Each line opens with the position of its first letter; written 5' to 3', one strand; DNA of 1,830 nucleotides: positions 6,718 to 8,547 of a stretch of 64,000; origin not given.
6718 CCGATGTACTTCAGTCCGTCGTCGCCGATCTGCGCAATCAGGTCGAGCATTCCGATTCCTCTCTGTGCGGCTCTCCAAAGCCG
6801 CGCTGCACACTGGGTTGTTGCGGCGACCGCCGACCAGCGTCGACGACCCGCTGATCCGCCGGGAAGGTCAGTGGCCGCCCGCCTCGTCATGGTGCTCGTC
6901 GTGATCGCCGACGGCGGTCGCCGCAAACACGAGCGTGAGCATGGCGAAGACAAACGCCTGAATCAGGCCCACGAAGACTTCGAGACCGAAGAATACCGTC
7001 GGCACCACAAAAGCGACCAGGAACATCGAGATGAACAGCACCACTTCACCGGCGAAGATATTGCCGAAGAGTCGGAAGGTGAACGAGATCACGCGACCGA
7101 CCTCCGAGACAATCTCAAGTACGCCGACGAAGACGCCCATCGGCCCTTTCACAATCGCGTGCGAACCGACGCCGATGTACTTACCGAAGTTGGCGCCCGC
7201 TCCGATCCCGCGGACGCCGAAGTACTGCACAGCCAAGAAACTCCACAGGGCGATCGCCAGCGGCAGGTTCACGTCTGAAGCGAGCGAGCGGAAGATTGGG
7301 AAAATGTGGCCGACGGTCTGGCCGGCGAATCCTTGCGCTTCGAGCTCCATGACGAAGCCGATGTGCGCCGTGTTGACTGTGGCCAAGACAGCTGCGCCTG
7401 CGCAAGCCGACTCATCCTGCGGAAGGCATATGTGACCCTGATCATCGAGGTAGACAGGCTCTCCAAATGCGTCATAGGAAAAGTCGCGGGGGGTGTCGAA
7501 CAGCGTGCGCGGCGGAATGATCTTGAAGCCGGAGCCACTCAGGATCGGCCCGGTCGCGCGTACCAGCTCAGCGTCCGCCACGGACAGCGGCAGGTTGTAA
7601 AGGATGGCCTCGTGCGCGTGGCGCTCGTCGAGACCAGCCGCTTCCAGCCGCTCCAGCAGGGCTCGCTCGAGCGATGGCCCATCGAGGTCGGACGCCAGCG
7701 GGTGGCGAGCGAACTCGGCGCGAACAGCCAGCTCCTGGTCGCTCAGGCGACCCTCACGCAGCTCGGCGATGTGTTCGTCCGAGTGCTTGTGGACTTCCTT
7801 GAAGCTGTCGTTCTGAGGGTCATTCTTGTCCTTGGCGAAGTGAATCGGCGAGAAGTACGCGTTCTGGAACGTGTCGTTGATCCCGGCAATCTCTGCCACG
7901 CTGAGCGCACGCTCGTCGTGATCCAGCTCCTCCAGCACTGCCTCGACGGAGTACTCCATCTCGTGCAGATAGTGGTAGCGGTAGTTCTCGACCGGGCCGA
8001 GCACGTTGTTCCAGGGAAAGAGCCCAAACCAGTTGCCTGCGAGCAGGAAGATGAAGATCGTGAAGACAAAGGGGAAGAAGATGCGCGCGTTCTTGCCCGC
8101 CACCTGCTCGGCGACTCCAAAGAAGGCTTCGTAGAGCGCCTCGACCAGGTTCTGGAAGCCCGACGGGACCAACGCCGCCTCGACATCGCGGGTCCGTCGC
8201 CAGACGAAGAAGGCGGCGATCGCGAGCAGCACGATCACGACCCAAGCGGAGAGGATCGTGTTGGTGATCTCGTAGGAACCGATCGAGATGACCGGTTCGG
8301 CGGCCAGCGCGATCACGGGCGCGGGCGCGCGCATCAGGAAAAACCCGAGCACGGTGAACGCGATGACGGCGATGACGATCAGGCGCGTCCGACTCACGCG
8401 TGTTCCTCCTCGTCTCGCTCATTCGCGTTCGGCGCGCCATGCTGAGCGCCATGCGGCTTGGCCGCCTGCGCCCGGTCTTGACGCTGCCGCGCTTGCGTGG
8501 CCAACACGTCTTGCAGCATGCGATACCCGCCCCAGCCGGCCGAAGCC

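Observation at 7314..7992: ATP synthase a subunit carries a roughly 225-aa hydrophilic insertion between TM2 and TM3, plus a His-rich C-terminus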

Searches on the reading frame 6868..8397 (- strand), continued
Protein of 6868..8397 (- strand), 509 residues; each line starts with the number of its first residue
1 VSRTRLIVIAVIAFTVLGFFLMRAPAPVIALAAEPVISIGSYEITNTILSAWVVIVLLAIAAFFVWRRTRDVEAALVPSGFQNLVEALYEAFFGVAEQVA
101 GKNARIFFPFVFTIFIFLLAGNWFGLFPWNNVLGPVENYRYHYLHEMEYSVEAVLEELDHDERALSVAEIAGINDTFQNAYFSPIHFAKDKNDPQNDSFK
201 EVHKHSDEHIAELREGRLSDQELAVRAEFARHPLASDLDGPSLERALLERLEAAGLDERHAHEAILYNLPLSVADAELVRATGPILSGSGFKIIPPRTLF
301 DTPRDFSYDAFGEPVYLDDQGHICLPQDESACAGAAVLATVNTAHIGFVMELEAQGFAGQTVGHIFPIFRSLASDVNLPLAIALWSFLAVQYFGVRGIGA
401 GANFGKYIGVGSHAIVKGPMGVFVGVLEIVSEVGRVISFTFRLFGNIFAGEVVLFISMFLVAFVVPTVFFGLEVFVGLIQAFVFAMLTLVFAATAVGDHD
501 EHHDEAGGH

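Call 16: find_related_loci(query=A1, collection=genome_contigs, flank=6000)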
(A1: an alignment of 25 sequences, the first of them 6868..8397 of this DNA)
Query A1 (509 aa) in genome_contigs; peptide patterns used: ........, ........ (x = any residue, [..] = any of these).
600 stretches matched a pattern (row limit reached: there are more); 573 encode a relative of the query (tblastn E <= 1e-3); the best 80 are kept; 80 distinct loci.
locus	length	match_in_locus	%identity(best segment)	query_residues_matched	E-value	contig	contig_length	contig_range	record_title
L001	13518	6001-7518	81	1-509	0e+0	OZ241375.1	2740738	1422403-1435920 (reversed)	MAG: Dehalococcoidia bacterium isolate b07fa7da-9862-47df-848d-64ec3822ffc5 genome assembly, chromosome: 1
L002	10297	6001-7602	71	1-509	0e+0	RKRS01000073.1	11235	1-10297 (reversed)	MAG: Dehalococcoidia bacterium isolate PNGco_C_binSS7 scaffold_913, whole genome shotgun sequence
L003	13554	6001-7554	70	1-509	0e+0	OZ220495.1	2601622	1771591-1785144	MAG: Dehalococcoidia bacterium isolate 23c5d8d9-c01e-4714-bf51-3e77b66f12ef genome assembly, chromosome: 1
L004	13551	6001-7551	69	1-509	0e+0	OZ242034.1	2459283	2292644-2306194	MAG: Dehalococcoidia bacterium isolate 72ec99ff-6f13-4058-b9f9-659670a83d8f genome assembly, chromosome: 1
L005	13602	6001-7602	68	1-509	0e+0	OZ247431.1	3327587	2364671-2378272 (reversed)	MAG: Dehalococcoidia bacterium isolate c15901d5-d28f-4d5c-bcfc-8c60e7bd0c97 genome assembly, chromosome: 1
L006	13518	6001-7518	65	1-508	0e+0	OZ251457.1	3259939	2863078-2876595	MAG: Dehalococcoidia bacterium isolate 625aef2d-bb65-4528-802e-f9b0f5c04a3f genome assembly, chromosome: 1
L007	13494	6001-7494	64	1-500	0e+0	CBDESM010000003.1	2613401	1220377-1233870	MAG: Dehalococcoidia bacterium isolate 9bf0aa80-827e-4598-ae14-22b7b380c390 genome assembly, contig: contig_3, whole gen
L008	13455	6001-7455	64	19-507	0e+0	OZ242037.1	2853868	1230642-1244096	MAG: Dehalococcoidia bacterium isolate 2a7bb1ba-5d4f-497c-a9a7-d309ef017ae2 genome assembly, chromosome: 1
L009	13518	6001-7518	65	1-508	0e+0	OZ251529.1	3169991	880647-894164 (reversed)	MAG: Dehalococcoidia bacterium isolate 64543fda-5a3a-48f4-bbbd-4b73dd240877 genome assembly, chromosome: 1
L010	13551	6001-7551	69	1-509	0e+0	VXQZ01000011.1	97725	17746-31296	MAG: Chloroflexi bacterium isolate SB0664_bin_20 NODE_208_length_97725_cov_48.566991, whole genome shotgun sequence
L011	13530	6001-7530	47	16-505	5e-132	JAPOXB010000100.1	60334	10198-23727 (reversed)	MAG: Chloroflexota bacterium isolate COS3_bin_15 NODE_206_length_60334_cov_15.3411, whole genome shotgun sequence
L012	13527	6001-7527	63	1-506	0e+0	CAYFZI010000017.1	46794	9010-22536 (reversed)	MAG TPA_asm: uncultured Dehalococcoidia bacterium isolate ERP110561_co1_17 genome assembly, contig: NODE_520_length_4679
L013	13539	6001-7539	46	16-505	2e-125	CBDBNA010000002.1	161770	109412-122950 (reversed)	MAG: Dehalococcoidia bacterium isolate 8dc3bd6b-4dda-4c2a-a60a-45dc8dd64482 genome assembly, contig: contig_2, whole gen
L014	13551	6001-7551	68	1-509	0e+0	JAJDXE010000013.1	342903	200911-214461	MAG: Dehalococcoidia bacterium isolate jk18x25bins.9 k141_215665, whole genome shotgun sequence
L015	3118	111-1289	29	27-509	8e-46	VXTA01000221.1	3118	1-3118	MAG: Chloroflexi bacterium isolate SB0665_bin_29 NODE_9487_length_3118_cov_4.034280, whole genome shotgun sequence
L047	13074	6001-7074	49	3-505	2e-37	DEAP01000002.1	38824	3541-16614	MAG TPA_asm: Dehalococcoidia bacterium UBA2979 UBA2979_contig_14599, whole genome shotgun sequence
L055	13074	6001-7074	54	15-503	5e-37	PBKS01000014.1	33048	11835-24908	MAG: Chloroflexota bacterium isolate SP262 123194, whole genome shotgun sequence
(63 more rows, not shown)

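Call 26: predict_structure(alignment_id=A2)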
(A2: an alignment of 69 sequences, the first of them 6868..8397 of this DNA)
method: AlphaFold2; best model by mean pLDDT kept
length: 509 residues; sequences in the alignment: 69
mean_pLDDT: 73.1   pTM: 0.62
mean pLDDT of the five models: 73.1, 71.8, 70.3, 67.6, 65.4
residues with pLDDT >= 90: 127; 70-90: 129; 50-70: 217; < 50: 36
segments of 3 or more residues with pLDDT < 50: 448-460, 462-464, 497-509
pLDDT, mean of each block of 10 residues (from residue 1): 77 72 54 61 68 74 68 54 66 68 71 68 66 74 91 94 93 96 85 60 83 90 96 95 96 94 95 89 75 60 76 90 82 90 94 84 71 60 67 66 61 63 68 58 51 46 50 64 64 52 33
secondary structure, 60 per line:
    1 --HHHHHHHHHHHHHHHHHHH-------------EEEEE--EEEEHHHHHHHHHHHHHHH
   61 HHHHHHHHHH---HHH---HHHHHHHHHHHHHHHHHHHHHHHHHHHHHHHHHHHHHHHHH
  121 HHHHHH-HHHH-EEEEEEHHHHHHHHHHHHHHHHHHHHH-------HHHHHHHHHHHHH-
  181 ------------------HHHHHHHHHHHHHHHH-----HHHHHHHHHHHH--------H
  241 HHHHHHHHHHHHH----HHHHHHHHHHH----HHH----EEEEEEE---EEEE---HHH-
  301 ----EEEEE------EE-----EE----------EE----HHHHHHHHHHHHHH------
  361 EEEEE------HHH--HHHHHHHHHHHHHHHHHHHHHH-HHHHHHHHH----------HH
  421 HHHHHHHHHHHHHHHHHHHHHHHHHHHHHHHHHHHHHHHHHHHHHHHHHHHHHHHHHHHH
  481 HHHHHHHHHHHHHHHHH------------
elements in order: H3-21 E35-39 E42-45 H46-70 H80-126 H128-131 E133-138 H139-159 H167-179 H199-214 H220-231 H240-253 H258-268 E280-286 E290-293 E305-309 H341-354 E361-365 H377-398 H400-408 H419-497

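Call 45: fold_search(model_id=the predicted structure, library=pdb)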
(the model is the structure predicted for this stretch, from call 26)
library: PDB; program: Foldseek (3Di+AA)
matches with E <= 10: 60; with E <= 0.001: 5
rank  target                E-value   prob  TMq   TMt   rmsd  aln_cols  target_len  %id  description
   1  9itm_Z                9.7e-05  1.00  0.33  0.57  14.2       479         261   21  Chloroflexus aurantiacus ATP synthase, state 1, focused refinement of FO (released 2025-03-19)
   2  9itr_Z                1.6e-04  1.00  0.33  0.59  13.6       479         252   21  Chloroflexus aurantiacus ATP synthase, state 3, focused refinement of FO and peripheral stalk (released 2025-03-19)
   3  9itq_Z                1.7e-04  1.00  0.34  0.60  13.7       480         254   21  Chloroflexus aurantiacus ATP synthase, state 3, focused refinement of FO (released 2025-03-19)
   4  9its_Z                2.3e-04  1.00  0.32  0.56  14.7       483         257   20  Chloroflexus aurantiacus ADP-bound ATP synthase, state 1 (released 2025-03-19)
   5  9itr_T                4.6e-04  1.00  0.32  0.59  13.1       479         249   20  Chloroflexus aurantiacus ATP synthase, state 3, focused refinement of FO and peripheral stalk (released 2025-03-19)
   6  9itt_Z                1.4e-03  1.00  0.32  0.58  13.6       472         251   19  Chloroflexus aurantiacus ADP-bound ATP synthase, state 2 (released 2025-03-19)
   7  9itq_T                1.6e-03  1.00  0.31  0.57  14.6       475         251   20  Chloroflexus aurantiacus ATP synthase, state 3, focused refinement of FO (released 2025-03-19)
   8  9itu_Z                1.7e-03  1.00  0.31  0.58  13.4       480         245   21  Chloroflexus aurantiacus ADP-bound ATP synthase, state 3 (released 2025-03-19)
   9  9itx_Z                1.9e-03  1.00  0.32  0.57  13.3       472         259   20  Chloroflexus aurantiacus ADP-bound ATP synthase, state 2, focused refinement of FO (released 2025-03-19)
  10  9ito_Z                3.9e-03  1.00  0.32  0.57  15.2       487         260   20  Chloroflexus aurantiacus ATP synthase, state 2, focused refinement of FO (released 2025-03-19)
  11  6fkf_a                9.3e-03  0.97  0.17  0.35  28.3       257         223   18  Chloroplast F1Fo conformation 1 (released 2018-05-23)
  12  9itj_T                1.2e-02  0.98  0.18  0.37  29.1       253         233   18  Chloroflexus aurantiacus ATP synthase, state 1 (released 2025-03-19)
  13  6vm4_a                1.6e-02  0.96  0.17  0.37  28.1       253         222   20  Chloroplast ATP synthase (C2, CF1FO) (released 2020-09-09)
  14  8j0s_a                2.0e-01  0.57  0.17  0.34  28.5       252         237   16  Cryo-EM structure of Mycobacterium tuberculosis ATP synthase in complex with bedaquiline(BDQ) (released 2024-05-22)
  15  8g08_a                3.2e-01  0.44  0.17  0.34  27.9       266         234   15  Cryo-EM structure of SQ31f-bound Mycobacterium smegmatis ATP synthase rotational state 1 (backbone model) (released 2023-02-15)
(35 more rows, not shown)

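Call 50: find_encoding_contigs(protein=P0001, flank=1000, max_places=3)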
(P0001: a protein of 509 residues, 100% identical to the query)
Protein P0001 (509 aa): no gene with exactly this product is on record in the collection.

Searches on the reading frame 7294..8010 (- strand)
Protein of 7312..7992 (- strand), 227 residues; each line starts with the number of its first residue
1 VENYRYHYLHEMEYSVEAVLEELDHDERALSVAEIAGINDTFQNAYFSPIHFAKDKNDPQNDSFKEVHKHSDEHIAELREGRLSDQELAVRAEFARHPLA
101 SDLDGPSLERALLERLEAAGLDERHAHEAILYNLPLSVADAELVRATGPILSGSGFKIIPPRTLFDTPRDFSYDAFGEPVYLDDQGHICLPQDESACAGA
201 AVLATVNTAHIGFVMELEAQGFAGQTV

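Call 22: search_protein_representatives(protein=window:7312-7992:-)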
Query: 227 residues. Proteins with E-value up to 0.001 (for the whole library): 9; up to 1e-10: 7; up to 1e-30: 2. The best 9 are listed.
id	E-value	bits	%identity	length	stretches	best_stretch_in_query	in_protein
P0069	5.8e-58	212.7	54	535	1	10-227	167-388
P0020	3.0e-55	203.9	56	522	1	1-223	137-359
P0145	7.8e-25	104.4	69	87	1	110-183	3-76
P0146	2.6e-22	96.2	56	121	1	70-173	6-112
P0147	3.5e-21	92.5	56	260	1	131-225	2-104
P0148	4.1e-16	75.9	70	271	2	24-83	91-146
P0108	2.9e-11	60.1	47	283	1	1-93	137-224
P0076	5.2e-08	49.4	40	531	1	1-224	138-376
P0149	7.0e-04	35.9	32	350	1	4-180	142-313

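Call 35: predict_structure(alignment_id=A3)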
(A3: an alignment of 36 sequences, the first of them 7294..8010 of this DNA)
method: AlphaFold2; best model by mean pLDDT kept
length: 239 residues; sequences in the alignment: 36
mean_pLDDT: 89.9   pTM: 0.88
mean pLDDT of the five models: 89.9, 89.7, 88.9, 88.1, 86.9
residues with pLDDT >= 90: 172; 70-90: 38; 50-70: 29; < 50: 0
segments of 3 or more residues with pLDDT < 50: none
pLDDT, mean of each block of 10 residues (from residue 1): 68 95 98 98 98 95 79 93 96 98 98 98 97 98 97 80 59 78 96 87 92 98 91 72
secondary structure, 60 per line:
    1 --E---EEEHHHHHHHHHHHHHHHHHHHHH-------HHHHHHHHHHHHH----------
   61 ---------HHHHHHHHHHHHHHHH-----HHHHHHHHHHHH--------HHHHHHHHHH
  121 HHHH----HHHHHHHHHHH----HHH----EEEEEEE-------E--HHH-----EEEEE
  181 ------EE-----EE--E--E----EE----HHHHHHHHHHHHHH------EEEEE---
elements in order: E7-9 H10-30 H38-50 H70-85 H91-102 H111-124 H129-139 E151-157 E176-180 H212-225 E232-236

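Call 39: fold_search(model_id=the predicted structure, library=pdb)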
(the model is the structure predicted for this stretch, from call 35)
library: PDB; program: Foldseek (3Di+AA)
matches with E <= 10: 48; with E <= 0.001: 0
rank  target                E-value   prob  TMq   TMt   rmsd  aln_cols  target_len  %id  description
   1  3euk_C                2.4e+00  0.04  0.17  0.10  16.3       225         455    8  Crystal structure of MukE-MukF(residues 292-443)-MukB(head domain)-ATPgammaS complex, asymmetric dimer (released 2009-01-20)
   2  9fw7                  2.6e+00  0.02  0.14  0.16  16.8       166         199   11  Retroaldolase 32 (RAD32) (released 2025-07-09)
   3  6kc0                  2.7e+00  0.05  0.12  0.06  14.1       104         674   13  fused To-MtbCsm1 with 2ATP (released 2020-07-01)
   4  6avy_A                2.7e+00  0.04  0.09  0.10  12.9       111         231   16  Crystal structure of Zea mays acyl-protein thioesterase 2 (released 2017-12-27)
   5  6bar                  2.7e+00  0.02  0.13  0.11  18.6       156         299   14  Crystal structure of Thermus thermophilus Rod shape determining protein RodA (Q5SIX3_THET8) (released 2018-03-28)
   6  6xm1_C                2.9e+00  0.06  0.13  0.07  13.1       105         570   15  SM Protein Vps45 in Complex with Qa SNARE Tlg2 (released 2020-08-19)
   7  9g74_A                2.9e+00  0.01  0.12  0.05  26.6       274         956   12  Mouse mitochondrial DNA polymerase gamma ternary complex in replication conformer (released 2025-06-04)
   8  4ejy_B                4.0e+00  0.04  0.16  0.14  16.0       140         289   11  Structure of MBOgg1 in complex with high affinity DNA ligand (released 2013-03-20)
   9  2q9b_A                4.0e+00  0.03  0.12  0.10  16.4       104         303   12  Structure of FTSY:GMPPNP Complex (released 2007-07-03)
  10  2lk4_MODEL_1_A        4.2e+00  0.03  0.17  0.25  10.1       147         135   11  Structural and mechanistic insights into the interaction between PAT Pyk2 and Paxillin LD motif (released 2012-10-10)
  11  8ucs_G                4.2e+00  0.02  0.09  0.09  23.5       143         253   10  Cryo-EM structure of the flagellar MotAB stator bound to FliG (released 2024-01-24)
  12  6xjl                  5.5e+00  0.06  0.13  0.07  12.0        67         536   19  Structure of the SM protein Vps45 (released 2020-08-19)
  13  3pm0                  5.5e+00  0.02  0.11  0.07  16.3       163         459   13  Structural Characterization of the Complex between Alpha-Naphthoflavone and Human Cytochrome P450 1B1 (CYP1B1) (released 2010-12-08)
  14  3gu3_A                5.8e+00  0.05  0.10  0.09  10.4        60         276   23  Crystal Structure of the methyltransferase BC_2162 in complex with S-Adenosyl-L-Homocysteine from Bacillus cereus, Nor (released 2009-04-07)
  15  9is8_B                5.8e+00  0.02  0.13  0.08  12.6       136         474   15  Cryo-EM structure of AKT1-AtKC1(G315D) (released 2025-05-21)
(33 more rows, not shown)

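Call 44: fold_search(model_id=the predicted structure, library=viral)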
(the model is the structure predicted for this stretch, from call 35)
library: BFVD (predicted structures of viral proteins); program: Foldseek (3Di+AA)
matches with E <= 10: 88; with E <= 0.001: 0
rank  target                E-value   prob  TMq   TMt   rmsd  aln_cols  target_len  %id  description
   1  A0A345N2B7            4.0e-01  0.10  0.17  0.13  20.4       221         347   10  (no name in the UniProt tables at hand)
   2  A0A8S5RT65            1.0e+00  0.04  0.13  0.10  17.7       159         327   12  Minor capsid component [Siphoviridae sp. ctZF426]
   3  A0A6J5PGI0            1.3e+00  0.02  0.12  0.08  19.9       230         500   11  Uncharacterized protein [uncultured Caudovirales phage]
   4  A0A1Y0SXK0            1.4e+00  0.01  0.12  0.06  21.8       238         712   10  Virion structural protein [Pseudomonas phage Noxifer]
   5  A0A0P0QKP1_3          1.6e+00  0.02  0.10  0.03  20.1       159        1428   16  (no name in the UniProt tables at hand)
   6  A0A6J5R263            1.8e+00  0.01  0.11  0.07  20.6       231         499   11  Uncharacterized protein [uncultured Caudovirales phage]
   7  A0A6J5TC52            2.0e+00  0.03  0.11  0.06  16.9       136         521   12  Uncharacterized protein [uncultured Caudovirales phage]
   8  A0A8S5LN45            2.0e+00  0.02  0.11  0.05  13.5       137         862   15  Peptidoglycan hydrolase [Siphoviridae sp. ctsf32]
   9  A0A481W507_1          2.1e+00  0.02  0.10  0.04  18.8       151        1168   18  Tail fiber protein [Pseudomonas phage Psa21]
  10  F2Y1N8                2.3e+00  0.04  0.16  0.18  16.8       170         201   11  (no name in the UniProt tables at hand)
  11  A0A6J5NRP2            2.4e+00  0.02  0.13  0.09  23.6       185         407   16  Uncharacterized protein [uncultured Caudovirales phage]
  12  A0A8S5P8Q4            2.4e+00  0.01  0.12  0.11  23.6       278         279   14  Minor capsid component [Myoviridae sp. ctEwD1]
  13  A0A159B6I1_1          2.5e+00  0.06  0.15  0.06  15.5       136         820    9  (no name in the UniProt tables at hand)
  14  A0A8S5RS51            3.0e+00  0.02  0.09  0.15  15.8       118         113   15  Uncharacterized protein (Fragment) [Siphoviridae sp. ctLoY15]
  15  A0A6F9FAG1            3.0e+00  0.02  0.15  0.09  19.1       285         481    9  (no name in the UniProt tables at hand)
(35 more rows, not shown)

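Call 46: search_solved_structures(query=A3, max_evalue=10)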
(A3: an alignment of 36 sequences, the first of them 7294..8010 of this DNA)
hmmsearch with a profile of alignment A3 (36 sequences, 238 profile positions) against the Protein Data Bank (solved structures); distinct sequences matched with E-value up to 10: 2.
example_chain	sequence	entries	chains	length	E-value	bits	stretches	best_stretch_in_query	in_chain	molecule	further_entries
6yqx_A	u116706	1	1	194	1.2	11.8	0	131-161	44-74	de novo designed TIM barrel DeNovoTIM13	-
6sny_A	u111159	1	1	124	1.9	11.1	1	16-76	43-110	Synthetic EPCR binding protein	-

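Call 47: search_protein_families(library=pfam, alignment_id=A3, max_evalue=1)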
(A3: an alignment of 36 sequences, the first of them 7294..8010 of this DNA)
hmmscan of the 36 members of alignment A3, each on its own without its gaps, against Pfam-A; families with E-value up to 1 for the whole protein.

A. member 1, window:7294-8010:- (239 aa): 0 families

B. families by the number of members that match (of 36 scanned): 14 families
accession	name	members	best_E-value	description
PF00300.27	His_Phos_1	3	0.0025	Histidine phosphatase superfamily (branch 1)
PF09720.15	Unstab_antitox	3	0.04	Putative addiction module component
PF14794.11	DUF4479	2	0.18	Domain of unknown function (DUF4479)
PF16320.10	Ribosomal_L12_N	1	0.0037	Ribosomal protein L7/L12 dimerisation domain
PF16572.11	HlyD_D4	1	0.0057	Long alpha hairpin domain of cation efflux system protein, CusB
PF03549.19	Tir_receptor_M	1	0.022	Translocated intimin receptor (Tir) intimin-binding domain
PF12010.13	DUF3502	1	0.088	Domain of unknown function (DUF3502)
PF23716.1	DUF7158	1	0.099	Family of unknown function (DUF7158)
PF19372.4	DUF5947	1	0.12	Family of unknown function (DUF5947)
PF14722.11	KRAP_IP3R_bind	1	0.12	Ki-ras-induced actin-interacting protein-IP3R-interacting domain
PF25296.1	Decapeptide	1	0.14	Decapeptide repeat region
PF25244.1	PML_C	1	0.16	PML, C-terminal domain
PF08587.17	UBA_2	1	0.32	Ubiquitin associated domain (UBA)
PF03245.18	Phage_lysis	1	0.93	Bacteriophage Rz lysis protein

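Call 59: find_homologous_proteins(query=A3, max_evalue=0.001)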
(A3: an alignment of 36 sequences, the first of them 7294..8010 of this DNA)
Query A3 (36 sequences) (239 aa, profile of the alignment): 6 proteins with E <= 0.001 among 8000 candidates.
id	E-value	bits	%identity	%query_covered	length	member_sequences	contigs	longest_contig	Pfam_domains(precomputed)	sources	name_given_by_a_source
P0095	1.0e-69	253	51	84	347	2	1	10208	PF00119.26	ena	-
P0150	2.8e-57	212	28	91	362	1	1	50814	PF00119.26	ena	-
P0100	2.7e-43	166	61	63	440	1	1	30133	PF09527.16,PF00119.26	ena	-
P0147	5.9e-33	132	50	44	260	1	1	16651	PF00119.26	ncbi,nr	ncbi:MAG: F0F1 ATP synthase subunit A [Chloroflexi bacterium]|nr:F0F1 ATP synthase subunit A [Chloro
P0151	1.9e-28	118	59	38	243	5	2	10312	PF00119.26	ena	-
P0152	3.1e-18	84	31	42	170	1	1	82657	PF00119.26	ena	-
